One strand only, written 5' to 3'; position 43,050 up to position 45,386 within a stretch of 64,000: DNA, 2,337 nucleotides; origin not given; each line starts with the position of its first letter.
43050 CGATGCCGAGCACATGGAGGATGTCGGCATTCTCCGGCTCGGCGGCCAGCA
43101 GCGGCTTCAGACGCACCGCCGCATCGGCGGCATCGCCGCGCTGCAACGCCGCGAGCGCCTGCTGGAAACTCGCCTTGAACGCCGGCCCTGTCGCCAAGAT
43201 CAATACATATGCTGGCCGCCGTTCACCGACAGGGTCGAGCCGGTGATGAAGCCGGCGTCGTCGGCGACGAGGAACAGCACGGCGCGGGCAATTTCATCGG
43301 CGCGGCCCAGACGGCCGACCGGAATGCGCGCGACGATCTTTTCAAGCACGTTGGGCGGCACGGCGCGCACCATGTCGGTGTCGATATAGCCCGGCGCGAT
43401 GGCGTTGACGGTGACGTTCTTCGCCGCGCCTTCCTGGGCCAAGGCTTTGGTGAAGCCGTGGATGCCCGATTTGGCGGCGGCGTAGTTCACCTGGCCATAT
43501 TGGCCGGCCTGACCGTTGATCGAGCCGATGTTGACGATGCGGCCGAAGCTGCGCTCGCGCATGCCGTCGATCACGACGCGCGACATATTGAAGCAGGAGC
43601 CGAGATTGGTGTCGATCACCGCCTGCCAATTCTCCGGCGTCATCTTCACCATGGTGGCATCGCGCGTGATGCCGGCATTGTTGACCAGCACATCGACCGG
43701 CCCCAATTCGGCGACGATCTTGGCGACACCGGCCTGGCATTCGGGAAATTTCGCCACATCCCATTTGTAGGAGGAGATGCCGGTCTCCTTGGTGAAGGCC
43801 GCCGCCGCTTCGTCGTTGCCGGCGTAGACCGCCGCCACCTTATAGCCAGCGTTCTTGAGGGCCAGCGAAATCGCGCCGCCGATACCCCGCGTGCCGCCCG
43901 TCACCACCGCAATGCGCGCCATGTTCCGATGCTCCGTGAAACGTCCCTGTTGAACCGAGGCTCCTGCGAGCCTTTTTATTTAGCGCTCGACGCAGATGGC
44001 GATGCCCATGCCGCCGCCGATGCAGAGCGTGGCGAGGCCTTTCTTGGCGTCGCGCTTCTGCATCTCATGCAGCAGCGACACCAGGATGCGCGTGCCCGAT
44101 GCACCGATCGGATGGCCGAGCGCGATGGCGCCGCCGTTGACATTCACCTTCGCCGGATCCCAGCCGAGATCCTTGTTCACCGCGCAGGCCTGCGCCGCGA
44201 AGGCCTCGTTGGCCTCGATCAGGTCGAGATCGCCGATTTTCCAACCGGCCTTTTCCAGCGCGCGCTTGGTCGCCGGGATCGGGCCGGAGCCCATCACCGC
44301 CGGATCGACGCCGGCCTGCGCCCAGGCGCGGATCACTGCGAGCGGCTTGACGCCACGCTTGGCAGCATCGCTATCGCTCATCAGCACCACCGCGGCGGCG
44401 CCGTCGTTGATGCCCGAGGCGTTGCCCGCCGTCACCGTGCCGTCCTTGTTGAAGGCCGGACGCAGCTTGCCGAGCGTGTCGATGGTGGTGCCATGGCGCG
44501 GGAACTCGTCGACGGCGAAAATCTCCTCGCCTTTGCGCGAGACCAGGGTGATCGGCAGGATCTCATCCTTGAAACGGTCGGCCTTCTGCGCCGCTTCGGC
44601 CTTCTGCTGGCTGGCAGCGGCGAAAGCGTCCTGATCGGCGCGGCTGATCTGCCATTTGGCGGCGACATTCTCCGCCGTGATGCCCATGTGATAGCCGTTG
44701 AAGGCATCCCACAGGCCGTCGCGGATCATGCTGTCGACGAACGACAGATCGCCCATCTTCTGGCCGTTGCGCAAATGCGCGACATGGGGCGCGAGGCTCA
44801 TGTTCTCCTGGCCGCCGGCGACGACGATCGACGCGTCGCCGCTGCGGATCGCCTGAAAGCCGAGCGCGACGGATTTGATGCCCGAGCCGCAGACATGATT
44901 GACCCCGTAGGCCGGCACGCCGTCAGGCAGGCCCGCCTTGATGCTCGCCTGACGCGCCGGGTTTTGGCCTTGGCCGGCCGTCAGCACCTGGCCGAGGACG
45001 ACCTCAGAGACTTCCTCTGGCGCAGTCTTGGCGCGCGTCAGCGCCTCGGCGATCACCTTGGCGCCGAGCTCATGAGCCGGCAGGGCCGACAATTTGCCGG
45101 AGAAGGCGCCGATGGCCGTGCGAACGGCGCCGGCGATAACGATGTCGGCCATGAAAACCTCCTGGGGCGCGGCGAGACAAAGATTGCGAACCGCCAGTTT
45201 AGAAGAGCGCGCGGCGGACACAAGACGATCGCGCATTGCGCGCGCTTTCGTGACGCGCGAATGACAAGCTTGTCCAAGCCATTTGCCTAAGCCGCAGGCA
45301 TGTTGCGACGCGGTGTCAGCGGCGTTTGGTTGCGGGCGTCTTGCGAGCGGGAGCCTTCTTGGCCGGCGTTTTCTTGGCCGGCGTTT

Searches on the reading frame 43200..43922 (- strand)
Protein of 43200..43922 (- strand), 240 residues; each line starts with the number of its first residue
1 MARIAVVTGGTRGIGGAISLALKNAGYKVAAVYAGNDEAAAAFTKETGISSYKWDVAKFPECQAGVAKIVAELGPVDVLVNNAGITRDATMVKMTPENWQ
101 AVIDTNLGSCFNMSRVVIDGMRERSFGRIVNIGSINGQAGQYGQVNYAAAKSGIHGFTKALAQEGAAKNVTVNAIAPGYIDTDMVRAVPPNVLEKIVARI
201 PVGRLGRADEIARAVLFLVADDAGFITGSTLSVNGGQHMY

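Call 3: search_protein_families(library=pfam, proteins=[window:43200-43922:-], max_evalue=0.01)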
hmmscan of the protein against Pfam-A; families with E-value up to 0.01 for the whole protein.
window:43200-43922:- (240 aa): 5 families
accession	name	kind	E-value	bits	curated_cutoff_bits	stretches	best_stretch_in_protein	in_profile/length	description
PF13561.12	adh_short_C2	-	5.2e-59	200.1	27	1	12-238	6-236/236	Enoyl-(Acyl carrier protein) reductase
PF00106.31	adh_short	-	8.5e-56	189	26.6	1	4-188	2-190/195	short chain dehydrogenase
PF08659.16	KR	-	1.2e-15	58.3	22.6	1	6-167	4-169/180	KR domain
PF23441.1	SDR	-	4.3e-07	30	27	1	148-237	164-255/258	SDR-like rossmann domain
PF01370.27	Epimerase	-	0.0013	18.7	20.9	1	6-141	2-124/240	NAD dependent epimerase/dehydratase family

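Call 4: search_protein_families(library=ncbifam, proteins=[window:43200-43922:-], max_evalue=0.01)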
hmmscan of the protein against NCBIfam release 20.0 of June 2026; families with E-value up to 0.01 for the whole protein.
window:43200-43922:- (240 aa): 231 families (the best 25 are shown)
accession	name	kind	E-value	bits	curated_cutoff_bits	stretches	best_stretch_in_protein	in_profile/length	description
TIGR01829.1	AcAcCoA_reduct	subfamily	3.6e-105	351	302.1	1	3-239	1-242/242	acetoacetyl-CoA reductase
NF009464.0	PRK12824.1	subfamily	1.3e-96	323.1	269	1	1-239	1-244/245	3-oxoacyl-ACP reductase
NF009548.0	PRK12938.1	equivalog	1.8e-80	270.3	472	1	2-239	3-245/246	3-ketoacyl-ACP reductase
TIGR01830.1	3oxo_ACP_reduc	equivalog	6.2e-80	268.3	297.75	1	5-236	1-237/239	3-oxoacyl-[acyl-carrier-protein] reductase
NF004197.0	PRK05653.1-1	equivalog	2.9e-78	262.9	332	1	3-239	8-248/249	3-oxoacyl-ACP reductase FabG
NF009466.0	PRK12826.1-2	subfamily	1.4e-74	250.7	222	1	1-239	2-246/248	3-oxoacyl-ACP reductase FabG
NF004198.0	PRK05653.1-3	equivalog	7.2e-74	248.4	296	1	3-239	8-248/248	3-oxoacyl-ACP reductase FabG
NF009546.0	PRK12935.1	equivalog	3.6e-72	242.9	418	1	3-239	7-247/247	acetoacetyl-CoA reductase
NF004199.0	PRK05653.1-4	equivalog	5.1e-67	226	301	1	5-239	8-247/247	3-oxoacyl-ACP reductase FabG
NF053542.1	FlxB_rubin_SDR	equivalog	2e-65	220.9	340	1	4-236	2-238/239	flexirubin biosynthesis SDR family reductase FlxB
NF004200.0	PRK05653.1-5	equivalog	2.4e-64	217.2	273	1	2-236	2-240/242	3-oxoacyl-ACP reductase FabG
NF042966.1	AcAcCoAred_PhaB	equivalog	6.6e-60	202.7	436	1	3-238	9-239/240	acetoacetyl-CoA reductase PhaB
NF040605.2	mycolic_FabG1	exception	2.4e-59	201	420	1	3-239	2-231/233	3-oxoacyl-ACP reductase FabG1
NF009547.0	PRK12936.1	subfamily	1.8e-58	198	436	1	3-239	7-244/245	3-ketoacyl-(acyl-carrier-protein) reductase NodG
NF047420.2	EF_P_mod_YmfI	equivalog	4.1e-57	193.6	238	1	5-237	2-235/236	elongation factor P 5-aminopentanone reductase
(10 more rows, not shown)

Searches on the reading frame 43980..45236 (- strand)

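Call 3: search_protein_families(library=pfam, proteins=[window:43980-45236:-], max_evalue=0.01)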
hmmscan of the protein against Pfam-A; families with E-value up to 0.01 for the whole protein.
window:43980-45236:- (418 aa): 3 families
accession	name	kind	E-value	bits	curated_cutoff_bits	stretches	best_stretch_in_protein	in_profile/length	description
PF00108.29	Thiolase_N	-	1.3e-103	346.4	26.4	1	32-288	1-259/260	Thiolase, N-terminal domain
PF02803.24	Thiolase_C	-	5.8e-53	178.2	27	1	297-418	2-123/123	Thiolase, C-terminal domain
PF00109.32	ketoacyl-synt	-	0.00082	19.5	20.8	1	108-155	166-213/252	Beta-ketoacyl synthase, N-terminal domain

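Call 4: search_protein_families(library=ncbifam, proteins=[window:43980-45236:-], max_evalue=0.01)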
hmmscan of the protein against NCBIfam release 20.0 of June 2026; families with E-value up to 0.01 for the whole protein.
window:43980-45236:- (418 aa): 51 families (the best 25 are shown)
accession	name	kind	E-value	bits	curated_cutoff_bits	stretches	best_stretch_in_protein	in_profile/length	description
NF004206.0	PRK05656.1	subfamily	2e-179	596.7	688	1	29-418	1-392/392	acetyl-CoA C-acetyltransferase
NF005152.0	PRK06633.1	equivalog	2.6e-148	493.8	675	1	31-417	4-390/392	acetyl-CoA C-acetyltransferase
NF006552.0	PRK09051.1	subfamily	3.3e-148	494.1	565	1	29-418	3-394/395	beta-ketothiolase BktB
TIGR01930.1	AcCoA-C-Actrans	subfamily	1.5e-141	471.8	240.55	1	34-417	1-385/385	acetyl-CoA C-acyltransferase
NF042999.1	bketothiol_BktB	equivalog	2.9e-138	461.4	725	1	30-418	3-393/394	beta-ketothiolase BktB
NF006086.0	PRK08235.1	equivalog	8.1e-129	430.1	526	1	29-417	1-391/393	acetyl-CoA C-acetyltransferase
NF004853.0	PRK06205.1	subfamily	9.8e-118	393.6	551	1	29-418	1-402/404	acetyl-CoA C-acetyltransferase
TIGR02430.1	pcaF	equivalog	2e-112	376.2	597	1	32-418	3-399/400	3-oxoadipyl-CoA thiolase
NF006551.0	PRK09050.1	subfamily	3.7e-112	375.3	605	1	29-418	1-400/401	3-oxoadipyl-CoA thiolase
NF005404.0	PRK06954.1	subfamily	1.2e-110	370.3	687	1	29-417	6-395/397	acetyl-CoA C-acetyltransferase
NF042967.1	AcCoAtase_PhaA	equivalog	8.2e-108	361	740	1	29-418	1-395/396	acetyl-CoA acetyltransferase PhaA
NF005805.0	PRK07661.1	equivalog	1.2e-106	356.9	633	1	31-416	3-388/391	acetyl-CoA C-acetyltransferase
NF006553.0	PRK09052.1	equivalog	1.5e-99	333.8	567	1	29-418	5-398/399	acetyl-CoA C-acyltransferase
NF006510.0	PRK08947.1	equivalog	5.6e-99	331.7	519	1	29-418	1-386/387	acetyl-CoA C-acyltransferase FadA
NF005890.0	PRK07851.1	equivalog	9.3e-96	321.3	580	1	29-418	1-404/406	acetyl-CoA C-acetyltransferase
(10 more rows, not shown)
